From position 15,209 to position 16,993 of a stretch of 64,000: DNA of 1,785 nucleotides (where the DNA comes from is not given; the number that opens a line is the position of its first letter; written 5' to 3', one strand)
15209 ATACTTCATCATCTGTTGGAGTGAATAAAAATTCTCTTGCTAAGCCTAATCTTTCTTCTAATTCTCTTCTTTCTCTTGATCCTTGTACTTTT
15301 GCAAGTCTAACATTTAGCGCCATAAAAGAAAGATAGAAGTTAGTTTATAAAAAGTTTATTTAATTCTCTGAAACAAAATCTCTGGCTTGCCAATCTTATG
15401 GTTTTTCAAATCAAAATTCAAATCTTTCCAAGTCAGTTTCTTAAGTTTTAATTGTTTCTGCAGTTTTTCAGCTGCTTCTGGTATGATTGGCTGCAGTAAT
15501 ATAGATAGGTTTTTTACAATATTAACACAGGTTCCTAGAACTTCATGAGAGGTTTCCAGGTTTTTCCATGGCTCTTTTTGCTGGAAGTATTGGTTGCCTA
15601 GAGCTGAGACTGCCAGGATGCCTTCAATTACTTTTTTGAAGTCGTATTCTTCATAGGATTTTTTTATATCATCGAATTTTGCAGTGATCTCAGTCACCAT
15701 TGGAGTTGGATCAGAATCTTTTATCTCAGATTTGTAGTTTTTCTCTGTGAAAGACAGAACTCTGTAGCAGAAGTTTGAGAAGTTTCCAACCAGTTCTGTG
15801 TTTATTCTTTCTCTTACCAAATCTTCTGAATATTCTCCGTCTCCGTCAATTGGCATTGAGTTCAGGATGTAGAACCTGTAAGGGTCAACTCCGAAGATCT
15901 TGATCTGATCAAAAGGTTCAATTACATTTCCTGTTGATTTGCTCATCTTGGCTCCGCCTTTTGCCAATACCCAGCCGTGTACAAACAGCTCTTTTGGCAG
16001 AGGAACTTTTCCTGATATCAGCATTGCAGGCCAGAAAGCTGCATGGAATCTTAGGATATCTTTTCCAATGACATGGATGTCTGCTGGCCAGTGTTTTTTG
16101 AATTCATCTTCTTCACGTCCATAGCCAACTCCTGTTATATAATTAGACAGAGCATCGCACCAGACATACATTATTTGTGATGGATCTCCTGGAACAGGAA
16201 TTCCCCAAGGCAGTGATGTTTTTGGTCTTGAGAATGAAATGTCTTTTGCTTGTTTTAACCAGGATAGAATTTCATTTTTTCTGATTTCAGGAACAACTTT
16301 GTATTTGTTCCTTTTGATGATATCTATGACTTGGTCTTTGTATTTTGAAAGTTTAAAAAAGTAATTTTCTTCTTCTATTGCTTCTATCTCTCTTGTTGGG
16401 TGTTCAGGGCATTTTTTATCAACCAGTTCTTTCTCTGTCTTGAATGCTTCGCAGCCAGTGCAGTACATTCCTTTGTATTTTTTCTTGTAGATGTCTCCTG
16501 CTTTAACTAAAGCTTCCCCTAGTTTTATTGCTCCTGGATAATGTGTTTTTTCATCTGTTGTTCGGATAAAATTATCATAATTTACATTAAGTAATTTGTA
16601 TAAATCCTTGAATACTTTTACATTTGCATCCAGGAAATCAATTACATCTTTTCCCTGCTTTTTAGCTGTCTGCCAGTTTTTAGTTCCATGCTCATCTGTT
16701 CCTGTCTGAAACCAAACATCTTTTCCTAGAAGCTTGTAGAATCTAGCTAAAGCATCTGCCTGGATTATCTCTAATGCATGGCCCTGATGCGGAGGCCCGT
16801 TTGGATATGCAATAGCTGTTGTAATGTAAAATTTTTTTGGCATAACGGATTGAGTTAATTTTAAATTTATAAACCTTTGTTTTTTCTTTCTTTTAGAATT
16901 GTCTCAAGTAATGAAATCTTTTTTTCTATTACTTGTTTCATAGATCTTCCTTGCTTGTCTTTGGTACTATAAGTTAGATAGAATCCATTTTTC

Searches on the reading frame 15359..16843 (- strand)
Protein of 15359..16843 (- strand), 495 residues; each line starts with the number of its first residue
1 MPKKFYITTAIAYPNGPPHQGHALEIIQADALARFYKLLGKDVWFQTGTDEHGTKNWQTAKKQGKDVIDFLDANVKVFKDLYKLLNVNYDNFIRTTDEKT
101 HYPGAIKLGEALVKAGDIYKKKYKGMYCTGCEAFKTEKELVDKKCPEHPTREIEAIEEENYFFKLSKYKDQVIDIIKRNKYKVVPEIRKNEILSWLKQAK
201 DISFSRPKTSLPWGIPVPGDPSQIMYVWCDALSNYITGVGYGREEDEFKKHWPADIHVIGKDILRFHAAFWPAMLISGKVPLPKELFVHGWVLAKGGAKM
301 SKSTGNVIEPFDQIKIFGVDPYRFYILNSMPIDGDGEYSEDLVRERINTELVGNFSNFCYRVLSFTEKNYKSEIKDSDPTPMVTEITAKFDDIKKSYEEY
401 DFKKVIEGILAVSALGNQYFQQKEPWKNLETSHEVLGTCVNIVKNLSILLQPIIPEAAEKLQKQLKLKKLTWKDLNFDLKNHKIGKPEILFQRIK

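Call 85: search_protein_families(library=pfam, proteins=[window:15359-16843:-], max_evalue=0.001)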
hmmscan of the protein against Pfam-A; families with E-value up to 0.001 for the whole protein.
window:15359-16843:- (495 aa): 6 families
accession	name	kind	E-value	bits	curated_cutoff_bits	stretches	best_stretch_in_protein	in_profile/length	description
PF09334.17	tRNA-synt_1g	-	3e-95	319.7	20.1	2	156-363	179-391/391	tRNA synthetases class I (M)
PF00133.28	tRNA-synt_1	-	4.5e-35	121.6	22.7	2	223-330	297-406/414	tRNA synthetases class I (I, L, M and V)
PF19303.5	Anticodon_3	-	7.9e-14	52.2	23.5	1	381-494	13-135/152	Anticodon binding domain of methionyl tRNA ligase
PF01406.26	tRNA-synt_1e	-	3.7e-09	36.8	27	1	18-328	23-282/301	tRNA synthetases class I (C) catalytic domain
PF08264.19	Anticodon_1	-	7.3e-08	32.9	25.1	1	386-471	8-89/148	Anticodon-binding domain of tRNA ligase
PF01921.24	tRNA-synt_1f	-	1.1e-05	25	27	0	285-331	268-314/360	tRNA synthetases class I (K)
